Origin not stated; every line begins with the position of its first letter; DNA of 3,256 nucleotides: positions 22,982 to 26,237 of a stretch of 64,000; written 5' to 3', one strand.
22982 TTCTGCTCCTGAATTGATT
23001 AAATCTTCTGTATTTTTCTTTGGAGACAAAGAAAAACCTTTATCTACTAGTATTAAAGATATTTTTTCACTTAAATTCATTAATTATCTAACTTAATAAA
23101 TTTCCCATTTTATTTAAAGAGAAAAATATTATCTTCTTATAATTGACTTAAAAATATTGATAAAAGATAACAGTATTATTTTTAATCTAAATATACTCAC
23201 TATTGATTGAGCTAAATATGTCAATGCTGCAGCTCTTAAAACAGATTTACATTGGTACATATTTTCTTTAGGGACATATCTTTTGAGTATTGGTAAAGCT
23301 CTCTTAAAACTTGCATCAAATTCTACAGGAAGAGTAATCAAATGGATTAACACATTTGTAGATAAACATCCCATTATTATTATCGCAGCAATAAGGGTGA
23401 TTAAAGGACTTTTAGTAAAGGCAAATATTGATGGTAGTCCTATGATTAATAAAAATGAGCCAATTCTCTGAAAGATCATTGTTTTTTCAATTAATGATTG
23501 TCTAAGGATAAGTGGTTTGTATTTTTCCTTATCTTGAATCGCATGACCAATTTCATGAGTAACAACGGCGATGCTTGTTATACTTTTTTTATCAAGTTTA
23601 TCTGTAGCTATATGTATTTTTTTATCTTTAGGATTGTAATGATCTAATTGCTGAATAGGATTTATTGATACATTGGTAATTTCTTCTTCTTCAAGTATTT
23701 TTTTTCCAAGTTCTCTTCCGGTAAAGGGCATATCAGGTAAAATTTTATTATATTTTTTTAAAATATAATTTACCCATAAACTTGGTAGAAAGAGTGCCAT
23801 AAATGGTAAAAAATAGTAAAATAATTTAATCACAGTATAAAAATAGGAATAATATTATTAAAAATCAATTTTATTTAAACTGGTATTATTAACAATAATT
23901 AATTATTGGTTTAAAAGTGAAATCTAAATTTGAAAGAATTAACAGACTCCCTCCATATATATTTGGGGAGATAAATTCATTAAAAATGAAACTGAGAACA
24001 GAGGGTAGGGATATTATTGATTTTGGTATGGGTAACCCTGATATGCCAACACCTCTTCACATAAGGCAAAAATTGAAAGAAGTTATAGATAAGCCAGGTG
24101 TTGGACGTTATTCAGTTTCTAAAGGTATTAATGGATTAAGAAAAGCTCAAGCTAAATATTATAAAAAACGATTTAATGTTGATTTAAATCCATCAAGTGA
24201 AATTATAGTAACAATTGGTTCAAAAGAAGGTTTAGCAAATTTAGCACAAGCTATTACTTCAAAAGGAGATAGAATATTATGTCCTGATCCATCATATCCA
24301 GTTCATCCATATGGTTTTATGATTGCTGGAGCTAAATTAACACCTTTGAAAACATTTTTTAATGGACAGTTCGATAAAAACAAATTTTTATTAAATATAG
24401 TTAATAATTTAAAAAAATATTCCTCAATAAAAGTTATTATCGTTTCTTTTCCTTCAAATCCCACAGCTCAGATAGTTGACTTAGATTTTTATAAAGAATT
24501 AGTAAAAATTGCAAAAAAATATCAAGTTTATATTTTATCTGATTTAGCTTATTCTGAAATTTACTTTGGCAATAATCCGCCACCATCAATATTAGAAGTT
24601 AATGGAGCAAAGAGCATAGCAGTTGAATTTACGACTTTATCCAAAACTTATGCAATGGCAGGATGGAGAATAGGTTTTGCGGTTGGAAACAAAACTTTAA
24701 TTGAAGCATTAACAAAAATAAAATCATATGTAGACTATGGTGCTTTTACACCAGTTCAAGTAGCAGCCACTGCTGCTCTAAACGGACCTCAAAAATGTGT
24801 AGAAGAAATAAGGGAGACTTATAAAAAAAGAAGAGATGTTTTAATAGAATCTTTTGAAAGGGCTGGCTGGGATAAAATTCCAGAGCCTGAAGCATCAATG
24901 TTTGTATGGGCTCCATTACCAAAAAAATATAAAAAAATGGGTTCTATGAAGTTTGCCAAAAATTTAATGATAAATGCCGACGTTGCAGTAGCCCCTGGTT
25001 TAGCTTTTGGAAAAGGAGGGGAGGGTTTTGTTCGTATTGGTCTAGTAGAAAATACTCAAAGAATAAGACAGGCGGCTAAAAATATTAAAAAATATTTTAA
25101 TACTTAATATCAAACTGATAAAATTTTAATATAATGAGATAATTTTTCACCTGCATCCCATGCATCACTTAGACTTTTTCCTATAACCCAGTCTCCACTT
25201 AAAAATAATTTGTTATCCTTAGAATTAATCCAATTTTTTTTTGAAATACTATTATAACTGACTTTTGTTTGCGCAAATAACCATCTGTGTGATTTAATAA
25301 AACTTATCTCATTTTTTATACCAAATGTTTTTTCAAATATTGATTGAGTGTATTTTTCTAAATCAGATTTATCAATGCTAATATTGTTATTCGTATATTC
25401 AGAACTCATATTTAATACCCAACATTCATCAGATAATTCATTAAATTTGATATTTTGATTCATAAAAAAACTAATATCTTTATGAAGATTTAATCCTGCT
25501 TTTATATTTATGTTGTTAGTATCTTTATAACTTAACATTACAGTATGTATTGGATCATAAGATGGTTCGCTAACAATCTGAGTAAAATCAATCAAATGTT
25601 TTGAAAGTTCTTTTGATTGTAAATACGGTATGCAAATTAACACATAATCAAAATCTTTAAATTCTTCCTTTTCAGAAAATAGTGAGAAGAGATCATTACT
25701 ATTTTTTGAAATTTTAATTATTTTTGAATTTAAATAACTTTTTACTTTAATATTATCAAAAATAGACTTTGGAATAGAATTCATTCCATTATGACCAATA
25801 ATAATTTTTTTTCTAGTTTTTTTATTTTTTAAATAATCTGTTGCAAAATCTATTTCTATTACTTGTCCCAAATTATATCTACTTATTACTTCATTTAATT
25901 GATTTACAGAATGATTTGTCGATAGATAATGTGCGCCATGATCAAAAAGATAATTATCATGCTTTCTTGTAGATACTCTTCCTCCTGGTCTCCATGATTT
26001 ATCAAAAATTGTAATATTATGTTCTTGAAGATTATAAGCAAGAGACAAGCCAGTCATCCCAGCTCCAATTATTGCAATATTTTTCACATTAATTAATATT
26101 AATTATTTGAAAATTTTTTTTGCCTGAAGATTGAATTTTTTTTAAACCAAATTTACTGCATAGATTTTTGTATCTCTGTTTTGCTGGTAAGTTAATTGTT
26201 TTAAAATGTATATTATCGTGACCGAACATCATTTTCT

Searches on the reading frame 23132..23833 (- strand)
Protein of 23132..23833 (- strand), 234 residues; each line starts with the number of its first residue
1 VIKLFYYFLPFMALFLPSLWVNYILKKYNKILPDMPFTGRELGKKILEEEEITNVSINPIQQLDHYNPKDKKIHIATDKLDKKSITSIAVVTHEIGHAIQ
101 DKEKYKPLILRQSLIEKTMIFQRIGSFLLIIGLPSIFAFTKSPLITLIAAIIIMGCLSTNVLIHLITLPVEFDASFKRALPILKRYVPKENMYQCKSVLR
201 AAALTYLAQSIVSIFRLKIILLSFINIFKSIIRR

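Call 8: search_protein_families(library=ncbifam, proteins=[window:23132-23833:-], max_evalue=0.00001)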
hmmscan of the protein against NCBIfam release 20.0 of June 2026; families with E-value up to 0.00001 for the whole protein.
window:23132-23833:- (234 aa): 0 families

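Call 39: search_protein_families(library=pfam, proteins=[window:23132-23833:-], max_evalue=0.001)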
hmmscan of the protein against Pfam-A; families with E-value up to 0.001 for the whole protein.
window:23132-23833:- (234 aa): 1 family
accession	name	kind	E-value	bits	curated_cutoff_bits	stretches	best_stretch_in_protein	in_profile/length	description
PF04298.18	Zn_peptidase_2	-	2.1e-54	184.8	27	1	8-222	6-215/218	Putative neutral zinc metallopeptidase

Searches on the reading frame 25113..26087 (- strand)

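Call 9: search_protein_families(library=ncbifam, proteins=[window:25113-26087:-], max_evalue=0.00001)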
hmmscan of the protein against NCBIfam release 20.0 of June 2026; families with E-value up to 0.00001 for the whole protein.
window:25113-26087:- (325 aa): 12 families
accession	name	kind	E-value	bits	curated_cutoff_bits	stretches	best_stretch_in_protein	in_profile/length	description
TIGR00562.1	proto_IX_ox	equivalog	1.6e-15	56.6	97.85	1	1-60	2-65/470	protoporphyrinogen oxidase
NF008845.0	PRK11883.1-5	equivalog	3.3e-11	42.1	560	1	2-65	5-77/468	protoporphyrinogen oxidase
TIGR03467.1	HpnE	equivalog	4.1e-10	39.6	283.05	1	4-68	1-70/430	hydroxysqualene dehydroxylase HpnE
NF042421.1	hydcarot_desat_CrtD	equivalog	3.1e-09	35.8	500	1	1-143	1-144/487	1-hydroxycarotenoid 3,4-desaturase CrtD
NF005560.0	PRK07233.1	equivalog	7.3e-09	35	252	1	3-58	2-59/435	hypothetical protein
TIGR02734.1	crtI_fam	subfamily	6e-08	31.8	238.1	1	5-60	2-59/504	phytoene desaturase family protein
NF005548.0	PRK07208.1-4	equivalog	1.9e-07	30.1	389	1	1-66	3-72/488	hypothetical protein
NF053546.1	violacein_VioA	equivalog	2.5e-07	30.3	600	1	4-73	2-77/411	flavin-dependent violacein biosynthesis tryptophan-2 monooxygenase VioA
NF008843.0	PRK11883.1-3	equivalog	2.7e-07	30.1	406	1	1-73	1-77/424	protoporphyrinogen oxidase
NF005547.0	PRK07208.1-3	equivalog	4.7e-07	28.9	380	1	2-59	5-64/465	hypothetical protein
NF008841.0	PRK11883.1-1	equivalog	5.6e-06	25.5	517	0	2-55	4-63/453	protoporphyrinogen oxidase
NF009410.0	PRK12771.1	subfamily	1e-05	24.4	516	0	2-37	139-176/566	NAD(P)-binding protein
